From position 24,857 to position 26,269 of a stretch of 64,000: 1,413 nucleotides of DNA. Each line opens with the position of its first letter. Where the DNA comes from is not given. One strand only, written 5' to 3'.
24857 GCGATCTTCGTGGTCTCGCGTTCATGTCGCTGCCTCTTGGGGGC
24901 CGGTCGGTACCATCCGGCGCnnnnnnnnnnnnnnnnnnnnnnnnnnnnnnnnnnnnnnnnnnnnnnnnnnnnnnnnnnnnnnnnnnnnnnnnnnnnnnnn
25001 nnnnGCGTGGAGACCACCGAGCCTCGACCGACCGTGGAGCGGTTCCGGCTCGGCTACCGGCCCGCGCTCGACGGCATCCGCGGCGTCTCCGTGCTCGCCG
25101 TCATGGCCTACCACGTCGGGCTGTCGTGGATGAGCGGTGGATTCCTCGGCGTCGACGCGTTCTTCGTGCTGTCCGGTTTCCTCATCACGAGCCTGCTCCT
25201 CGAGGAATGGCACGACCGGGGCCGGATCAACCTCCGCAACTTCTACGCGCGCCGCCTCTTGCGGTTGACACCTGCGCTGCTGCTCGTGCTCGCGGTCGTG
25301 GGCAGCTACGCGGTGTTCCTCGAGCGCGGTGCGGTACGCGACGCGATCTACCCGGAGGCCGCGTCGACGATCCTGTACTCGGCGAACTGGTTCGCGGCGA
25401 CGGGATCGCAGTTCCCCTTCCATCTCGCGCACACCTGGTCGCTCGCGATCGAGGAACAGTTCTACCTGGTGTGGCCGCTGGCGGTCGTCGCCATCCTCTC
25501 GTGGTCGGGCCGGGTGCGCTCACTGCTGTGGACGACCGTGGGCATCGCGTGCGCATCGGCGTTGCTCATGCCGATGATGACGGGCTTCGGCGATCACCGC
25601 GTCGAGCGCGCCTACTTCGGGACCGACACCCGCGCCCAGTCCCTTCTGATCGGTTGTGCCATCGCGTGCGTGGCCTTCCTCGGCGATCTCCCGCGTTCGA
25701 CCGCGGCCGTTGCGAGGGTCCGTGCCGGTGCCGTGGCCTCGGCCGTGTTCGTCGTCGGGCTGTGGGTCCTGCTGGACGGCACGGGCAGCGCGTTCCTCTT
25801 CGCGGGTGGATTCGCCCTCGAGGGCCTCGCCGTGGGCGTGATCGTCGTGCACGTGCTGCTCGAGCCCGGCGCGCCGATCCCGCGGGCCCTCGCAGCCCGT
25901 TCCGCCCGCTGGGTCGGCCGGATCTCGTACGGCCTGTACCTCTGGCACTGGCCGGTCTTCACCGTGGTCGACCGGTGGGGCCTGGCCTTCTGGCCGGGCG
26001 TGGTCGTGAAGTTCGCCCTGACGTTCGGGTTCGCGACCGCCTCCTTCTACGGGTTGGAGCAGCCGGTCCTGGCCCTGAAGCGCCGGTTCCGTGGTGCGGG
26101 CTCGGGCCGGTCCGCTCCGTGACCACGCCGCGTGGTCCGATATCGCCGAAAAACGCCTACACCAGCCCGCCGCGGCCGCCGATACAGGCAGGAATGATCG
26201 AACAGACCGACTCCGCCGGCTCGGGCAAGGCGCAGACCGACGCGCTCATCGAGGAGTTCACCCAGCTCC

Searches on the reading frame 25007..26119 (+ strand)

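Call 86: search_protein_families(library=pfam, proteins=[window:25007-26119:+], max_evalue=0.001)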
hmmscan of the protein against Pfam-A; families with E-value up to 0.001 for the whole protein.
window:25007-26119:+ (371 aa): 1 family
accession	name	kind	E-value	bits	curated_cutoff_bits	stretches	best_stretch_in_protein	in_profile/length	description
PF01757.29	Acyl_transf_3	-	9.4e-27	94.4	31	1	19-345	2-323/326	Acyltransferase domain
